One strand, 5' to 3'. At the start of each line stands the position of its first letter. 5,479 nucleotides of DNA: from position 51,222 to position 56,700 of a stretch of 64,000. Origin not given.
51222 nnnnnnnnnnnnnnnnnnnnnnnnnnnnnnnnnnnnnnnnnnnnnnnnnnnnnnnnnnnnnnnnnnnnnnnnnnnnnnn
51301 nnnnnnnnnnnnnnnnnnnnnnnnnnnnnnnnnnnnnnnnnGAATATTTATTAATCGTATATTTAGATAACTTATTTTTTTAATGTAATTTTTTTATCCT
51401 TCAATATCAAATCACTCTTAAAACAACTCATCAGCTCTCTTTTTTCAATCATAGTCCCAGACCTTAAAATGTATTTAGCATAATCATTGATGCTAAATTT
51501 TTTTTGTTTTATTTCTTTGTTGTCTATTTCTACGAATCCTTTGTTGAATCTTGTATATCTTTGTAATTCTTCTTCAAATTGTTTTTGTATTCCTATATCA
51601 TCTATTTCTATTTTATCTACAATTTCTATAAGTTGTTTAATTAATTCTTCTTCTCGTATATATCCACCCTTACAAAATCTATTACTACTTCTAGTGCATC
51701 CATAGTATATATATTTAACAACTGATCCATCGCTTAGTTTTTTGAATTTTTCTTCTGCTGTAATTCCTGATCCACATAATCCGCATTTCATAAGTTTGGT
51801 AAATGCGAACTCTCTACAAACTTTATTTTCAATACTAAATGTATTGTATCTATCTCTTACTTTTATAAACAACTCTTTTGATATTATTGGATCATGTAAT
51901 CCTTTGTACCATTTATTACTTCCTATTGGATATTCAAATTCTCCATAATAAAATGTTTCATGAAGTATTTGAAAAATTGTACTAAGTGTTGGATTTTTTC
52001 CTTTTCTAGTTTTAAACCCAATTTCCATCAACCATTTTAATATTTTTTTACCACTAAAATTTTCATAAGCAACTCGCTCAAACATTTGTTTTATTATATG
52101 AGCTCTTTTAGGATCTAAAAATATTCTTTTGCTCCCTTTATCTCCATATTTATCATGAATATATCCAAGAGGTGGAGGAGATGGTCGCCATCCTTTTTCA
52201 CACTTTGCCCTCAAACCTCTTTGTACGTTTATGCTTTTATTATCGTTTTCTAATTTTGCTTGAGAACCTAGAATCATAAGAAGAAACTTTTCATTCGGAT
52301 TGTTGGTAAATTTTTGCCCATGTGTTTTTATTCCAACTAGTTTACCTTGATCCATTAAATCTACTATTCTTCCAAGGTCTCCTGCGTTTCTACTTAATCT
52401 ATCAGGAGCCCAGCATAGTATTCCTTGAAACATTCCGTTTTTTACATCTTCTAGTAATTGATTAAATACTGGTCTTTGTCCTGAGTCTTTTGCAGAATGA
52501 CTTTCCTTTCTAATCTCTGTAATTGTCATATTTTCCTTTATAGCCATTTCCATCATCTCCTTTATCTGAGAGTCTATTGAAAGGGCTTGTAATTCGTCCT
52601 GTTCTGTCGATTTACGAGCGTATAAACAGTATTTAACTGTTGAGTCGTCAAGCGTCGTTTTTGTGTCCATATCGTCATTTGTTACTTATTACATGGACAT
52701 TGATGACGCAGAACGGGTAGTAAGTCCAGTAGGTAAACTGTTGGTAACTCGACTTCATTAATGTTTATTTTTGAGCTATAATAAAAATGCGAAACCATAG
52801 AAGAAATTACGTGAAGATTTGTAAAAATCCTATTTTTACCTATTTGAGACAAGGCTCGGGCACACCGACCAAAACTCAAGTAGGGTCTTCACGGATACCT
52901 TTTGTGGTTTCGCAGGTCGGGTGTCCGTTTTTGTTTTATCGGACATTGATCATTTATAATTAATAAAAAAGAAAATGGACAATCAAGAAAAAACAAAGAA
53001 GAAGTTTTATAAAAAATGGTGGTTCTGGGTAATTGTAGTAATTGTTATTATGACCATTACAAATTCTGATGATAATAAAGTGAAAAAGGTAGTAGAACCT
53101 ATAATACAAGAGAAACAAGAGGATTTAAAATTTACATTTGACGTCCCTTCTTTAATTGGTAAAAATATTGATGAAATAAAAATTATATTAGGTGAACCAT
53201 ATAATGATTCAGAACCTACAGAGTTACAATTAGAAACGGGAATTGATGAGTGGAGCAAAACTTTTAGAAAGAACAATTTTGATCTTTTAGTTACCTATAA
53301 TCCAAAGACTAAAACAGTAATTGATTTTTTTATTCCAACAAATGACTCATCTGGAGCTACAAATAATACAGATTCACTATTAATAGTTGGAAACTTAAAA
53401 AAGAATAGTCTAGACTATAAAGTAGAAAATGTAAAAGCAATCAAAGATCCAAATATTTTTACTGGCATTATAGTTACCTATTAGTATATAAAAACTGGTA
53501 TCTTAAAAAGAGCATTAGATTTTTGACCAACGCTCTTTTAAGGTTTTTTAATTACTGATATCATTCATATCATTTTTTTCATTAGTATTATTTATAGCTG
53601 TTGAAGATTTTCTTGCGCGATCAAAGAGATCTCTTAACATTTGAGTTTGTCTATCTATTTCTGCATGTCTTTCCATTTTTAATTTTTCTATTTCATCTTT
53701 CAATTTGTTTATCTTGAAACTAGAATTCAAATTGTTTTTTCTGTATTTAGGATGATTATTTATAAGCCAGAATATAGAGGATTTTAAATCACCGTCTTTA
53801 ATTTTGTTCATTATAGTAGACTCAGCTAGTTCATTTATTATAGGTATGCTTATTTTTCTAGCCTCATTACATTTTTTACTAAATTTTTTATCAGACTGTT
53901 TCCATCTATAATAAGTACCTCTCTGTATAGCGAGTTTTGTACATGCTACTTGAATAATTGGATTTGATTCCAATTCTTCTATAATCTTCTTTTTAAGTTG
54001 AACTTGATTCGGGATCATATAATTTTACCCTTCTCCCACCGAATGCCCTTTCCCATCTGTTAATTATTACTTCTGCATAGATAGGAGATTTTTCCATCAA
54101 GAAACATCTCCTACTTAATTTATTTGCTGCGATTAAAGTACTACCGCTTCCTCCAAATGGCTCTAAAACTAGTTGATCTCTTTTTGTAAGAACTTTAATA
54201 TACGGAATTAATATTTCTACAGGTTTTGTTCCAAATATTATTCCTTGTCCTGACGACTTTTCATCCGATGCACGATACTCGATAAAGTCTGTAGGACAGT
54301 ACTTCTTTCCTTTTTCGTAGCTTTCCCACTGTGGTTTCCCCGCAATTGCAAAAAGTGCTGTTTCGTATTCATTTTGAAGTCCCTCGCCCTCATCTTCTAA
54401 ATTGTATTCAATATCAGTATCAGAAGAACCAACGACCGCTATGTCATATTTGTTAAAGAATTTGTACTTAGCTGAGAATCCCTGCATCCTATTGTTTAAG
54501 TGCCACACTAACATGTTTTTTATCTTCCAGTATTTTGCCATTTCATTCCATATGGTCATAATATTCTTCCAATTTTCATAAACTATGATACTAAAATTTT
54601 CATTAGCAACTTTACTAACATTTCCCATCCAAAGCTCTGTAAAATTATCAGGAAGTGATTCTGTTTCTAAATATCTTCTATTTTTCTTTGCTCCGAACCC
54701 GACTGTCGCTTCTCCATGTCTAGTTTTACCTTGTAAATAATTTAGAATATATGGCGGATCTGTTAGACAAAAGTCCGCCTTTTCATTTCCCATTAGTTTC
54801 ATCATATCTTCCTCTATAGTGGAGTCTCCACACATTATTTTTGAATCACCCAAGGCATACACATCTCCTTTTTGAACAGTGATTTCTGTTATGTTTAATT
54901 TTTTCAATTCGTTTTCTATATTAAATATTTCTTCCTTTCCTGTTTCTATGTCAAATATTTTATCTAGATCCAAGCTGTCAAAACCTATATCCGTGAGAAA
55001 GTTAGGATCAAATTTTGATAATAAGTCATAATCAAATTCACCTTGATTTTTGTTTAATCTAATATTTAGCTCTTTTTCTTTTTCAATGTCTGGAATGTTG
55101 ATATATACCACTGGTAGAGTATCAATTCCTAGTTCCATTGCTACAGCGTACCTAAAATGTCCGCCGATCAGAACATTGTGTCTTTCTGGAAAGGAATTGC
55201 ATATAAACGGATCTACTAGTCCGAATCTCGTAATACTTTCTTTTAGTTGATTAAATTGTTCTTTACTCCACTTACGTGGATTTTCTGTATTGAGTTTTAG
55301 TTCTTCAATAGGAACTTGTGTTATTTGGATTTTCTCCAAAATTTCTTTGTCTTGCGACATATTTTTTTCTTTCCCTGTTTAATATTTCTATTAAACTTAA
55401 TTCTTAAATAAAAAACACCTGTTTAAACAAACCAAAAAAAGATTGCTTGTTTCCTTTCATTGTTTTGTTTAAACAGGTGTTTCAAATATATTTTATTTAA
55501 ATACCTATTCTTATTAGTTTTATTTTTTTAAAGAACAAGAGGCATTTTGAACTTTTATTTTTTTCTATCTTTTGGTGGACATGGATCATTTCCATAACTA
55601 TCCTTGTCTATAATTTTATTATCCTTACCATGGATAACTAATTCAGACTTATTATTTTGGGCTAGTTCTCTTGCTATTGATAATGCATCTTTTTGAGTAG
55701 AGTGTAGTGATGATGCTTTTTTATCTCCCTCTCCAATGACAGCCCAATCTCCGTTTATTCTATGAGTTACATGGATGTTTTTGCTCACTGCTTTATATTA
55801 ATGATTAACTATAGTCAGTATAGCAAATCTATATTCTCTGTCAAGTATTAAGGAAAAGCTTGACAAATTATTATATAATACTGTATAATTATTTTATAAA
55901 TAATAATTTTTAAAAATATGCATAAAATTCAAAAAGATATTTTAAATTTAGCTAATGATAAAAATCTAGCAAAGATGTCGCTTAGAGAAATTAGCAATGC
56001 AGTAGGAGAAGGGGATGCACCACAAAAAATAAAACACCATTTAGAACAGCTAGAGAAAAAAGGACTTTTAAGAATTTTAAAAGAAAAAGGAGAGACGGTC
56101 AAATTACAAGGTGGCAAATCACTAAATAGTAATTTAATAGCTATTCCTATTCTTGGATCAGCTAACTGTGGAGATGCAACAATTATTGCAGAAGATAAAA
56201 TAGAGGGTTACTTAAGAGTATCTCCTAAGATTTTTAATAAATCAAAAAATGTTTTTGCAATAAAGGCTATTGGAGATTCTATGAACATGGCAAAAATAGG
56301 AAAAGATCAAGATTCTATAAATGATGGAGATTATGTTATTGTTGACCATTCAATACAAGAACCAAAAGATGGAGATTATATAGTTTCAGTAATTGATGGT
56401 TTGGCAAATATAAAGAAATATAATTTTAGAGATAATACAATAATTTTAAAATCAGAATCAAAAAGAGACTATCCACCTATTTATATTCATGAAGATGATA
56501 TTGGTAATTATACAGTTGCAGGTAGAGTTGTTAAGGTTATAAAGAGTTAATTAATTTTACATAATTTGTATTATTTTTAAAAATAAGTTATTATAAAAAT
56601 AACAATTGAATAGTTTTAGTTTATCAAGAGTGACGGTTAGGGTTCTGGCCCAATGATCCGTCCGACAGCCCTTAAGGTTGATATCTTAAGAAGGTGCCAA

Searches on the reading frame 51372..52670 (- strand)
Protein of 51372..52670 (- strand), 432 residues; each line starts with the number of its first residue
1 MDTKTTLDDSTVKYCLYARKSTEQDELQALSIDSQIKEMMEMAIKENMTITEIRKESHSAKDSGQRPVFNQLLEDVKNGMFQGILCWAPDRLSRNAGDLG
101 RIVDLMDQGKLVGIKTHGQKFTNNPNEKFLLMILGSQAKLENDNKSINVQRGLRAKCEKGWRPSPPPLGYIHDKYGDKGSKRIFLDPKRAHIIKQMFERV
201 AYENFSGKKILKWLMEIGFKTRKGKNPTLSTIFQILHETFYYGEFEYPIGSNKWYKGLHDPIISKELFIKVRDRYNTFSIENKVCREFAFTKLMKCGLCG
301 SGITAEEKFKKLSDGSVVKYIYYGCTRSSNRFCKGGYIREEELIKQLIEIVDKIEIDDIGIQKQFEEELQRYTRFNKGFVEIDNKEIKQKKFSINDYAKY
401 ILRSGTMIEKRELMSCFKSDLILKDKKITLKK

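Call 8: search_protein_families(library=pfam, proteins=[window:51372-52670:-], max_evalue=0.001)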
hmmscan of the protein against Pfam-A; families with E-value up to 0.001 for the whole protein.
window:51372-52670:- (432 aa): 3 families
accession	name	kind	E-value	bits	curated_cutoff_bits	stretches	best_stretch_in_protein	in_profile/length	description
PF00239.26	Resolvase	-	1.4e-22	80.8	23.3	1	16-160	3-143/145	Resolvase, N terminal domain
PF07508.19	Recombinase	-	5.3e-14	52.8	21.1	1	187-275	1-99/102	Recombinase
PF13408.12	Zn_ribbon_recom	-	2.1e-07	31.7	25.3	1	290-349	2-55/58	Recombinase zinc beta ribbon domain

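Call 9: search_protein_families(library=padloc, proteins=[window:51372-52670:-], max_evalue=0.00001)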
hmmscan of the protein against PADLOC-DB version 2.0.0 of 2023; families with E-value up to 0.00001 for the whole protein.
window:51372-52670:- (432 aa): 0 families

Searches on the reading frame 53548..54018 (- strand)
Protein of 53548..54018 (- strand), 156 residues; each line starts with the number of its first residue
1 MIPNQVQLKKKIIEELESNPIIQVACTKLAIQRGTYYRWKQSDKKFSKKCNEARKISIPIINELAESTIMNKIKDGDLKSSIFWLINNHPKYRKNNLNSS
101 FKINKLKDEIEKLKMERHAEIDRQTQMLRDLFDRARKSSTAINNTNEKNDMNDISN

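Call 8: search_protein_families(library=pfam, proteins=[window:53548-54018:-], max_evalue=0.001)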
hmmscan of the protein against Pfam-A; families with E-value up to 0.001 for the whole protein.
window:53548-54018:- (156 aa): 1 family
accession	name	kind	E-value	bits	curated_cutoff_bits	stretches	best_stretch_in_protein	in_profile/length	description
PF13022.12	HTH_Tnp_1_2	-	0.00012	22.6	27.9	1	23-80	30-88/122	Helix-turn-helix of insertion element transposase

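Call 9: search_protein_families(library=padloc, proteins=[window:53548-54018:-], max_evalue=0.00001)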
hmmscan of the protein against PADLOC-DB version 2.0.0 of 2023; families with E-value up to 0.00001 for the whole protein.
window:53548-54018:- (156 aa): 0 families

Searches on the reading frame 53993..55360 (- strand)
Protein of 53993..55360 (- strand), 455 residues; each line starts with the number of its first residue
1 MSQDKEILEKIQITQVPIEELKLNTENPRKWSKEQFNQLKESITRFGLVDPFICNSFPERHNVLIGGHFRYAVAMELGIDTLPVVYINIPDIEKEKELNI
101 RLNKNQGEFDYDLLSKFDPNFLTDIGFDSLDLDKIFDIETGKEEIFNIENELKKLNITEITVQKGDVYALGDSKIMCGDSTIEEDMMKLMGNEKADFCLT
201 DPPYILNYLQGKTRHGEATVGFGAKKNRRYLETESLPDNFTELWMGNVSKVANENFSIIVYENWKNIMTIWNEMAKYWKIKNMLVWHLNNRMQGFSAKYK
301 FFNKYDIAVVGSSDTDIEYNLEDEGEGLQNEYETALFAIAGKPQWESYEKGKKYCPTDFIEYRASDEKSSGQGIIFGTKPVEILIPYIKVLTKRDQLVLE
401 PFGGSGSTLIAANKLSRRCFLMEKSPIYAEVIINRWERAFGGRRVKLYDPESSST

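Call 8: search_protein_families(library=pfam, proteins=[window:53993-55360:-], max_evalue=0.001)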
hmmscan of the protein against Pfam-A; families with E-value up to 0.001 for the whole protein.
window:53993-55360:- (455 aa): 2 families
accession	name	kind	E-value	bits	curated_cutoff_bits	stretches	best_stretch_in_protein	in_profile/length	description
PF01555.25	N6_N4_Mtase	-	7.2e-18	65.8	26.7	1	196-432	2-219/221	DNA methylase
PF02195.25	ParB_N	-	4.6e-10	39.8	26.3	1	12-93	2-84/95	ParB N-terminal domain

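Call 9: search_protein_families(library=padloc, proteins=[window:53993-55360:-], max_evalue=0.00001)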
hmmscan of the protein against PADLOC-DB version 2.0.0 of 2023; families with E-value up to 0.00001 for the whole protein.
window:53993-55360:- (455 aa): 17 families
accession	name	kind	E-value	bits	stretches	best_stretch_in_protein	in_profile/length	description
PDLC03229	MTase_II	-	2.3e-45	153.2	2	12-210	9-214/436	Type II methyltransferase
PDLC03371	MTase_II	-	5.9e-30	102.7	1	185-438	20-254/260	Type II methyltransferase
PDLC03216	MTase_II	-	3.5e-18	63.7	1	173-437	12-256/364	Type II methyltransferase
PDLC03738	oMTase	-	2.1e-15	54.4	1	175-436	23-265/376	orphan methyltransferase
PDLC03299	MTase_II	-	2.1e-13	48.4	1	171-438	13-261/296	Type II methyltransferase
PDLC03228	MTase_II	-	6.1e-12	43.9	1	376-430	145-199/227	Type II methyltransferase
PDLC03308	MTase_II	-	1e-09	35.9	0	377-439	335-398/419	Type II methyltransferase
PDLC03353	MTase_II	-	1.2e-09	36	1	380-436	194-250/260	Type II methyltransferase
PDLC03387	MTase_II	-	2.4e-08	31.5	1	372-437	211-276/289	Type II methyltransferase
PDLC03241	MTase_II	-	9.8e-08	29.3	1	378-429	375-426/447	Type II methyltransferase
PDLC03339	MTase_II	-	3.4e-07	27.4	1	378-427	213-262/399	Type II methyltransferase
PDLC03265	MTase_II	-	3.6e-07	27.9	1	377-435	269-327/333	Type II methyltransferase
PDLC03354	MTase_II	-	4e-07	27.4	1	379-438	325-384/425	Type II methyltransferase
PDLC03305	MTase_II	-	2.2e-06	25.2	0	391-441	197-247/513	Type II methyltransferase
PDLC04134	mad2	-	5.6e-06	23.4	0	367-439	266-336/492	mads_2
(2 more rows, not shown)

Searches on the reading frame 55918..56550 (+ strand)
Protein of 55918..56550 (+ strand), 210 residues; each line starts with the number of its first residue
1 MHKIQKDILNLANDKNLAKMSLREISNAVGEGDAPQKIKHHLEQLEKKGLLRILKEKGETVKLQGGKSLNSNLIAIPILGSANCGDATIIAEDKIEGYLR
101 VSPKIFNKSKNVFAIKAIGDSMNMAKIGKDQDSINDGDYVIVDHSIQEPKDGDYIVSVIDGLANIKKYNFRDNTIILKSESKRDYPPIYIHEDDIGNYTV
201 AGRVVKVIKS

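Call 79: search_protein_families(library=pfam, proteins=[window:55918-56550:+], max_evalue=0.001)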
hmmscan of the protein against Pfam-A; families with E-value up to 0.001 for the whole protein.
window:55918-56550:+ (210 aa): 2 families
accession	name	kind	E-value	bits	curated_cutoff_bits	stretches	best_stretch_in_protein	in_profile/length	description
PF00717.28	Peptidase_S24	-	1.2e-19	70.5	23.3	1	77-205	1-116/116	Peptidase S24-like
PF01726.22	LexA_DNA_bind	-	7e-05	23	23.7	1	21-57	27-62/65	LexA DNA binding domain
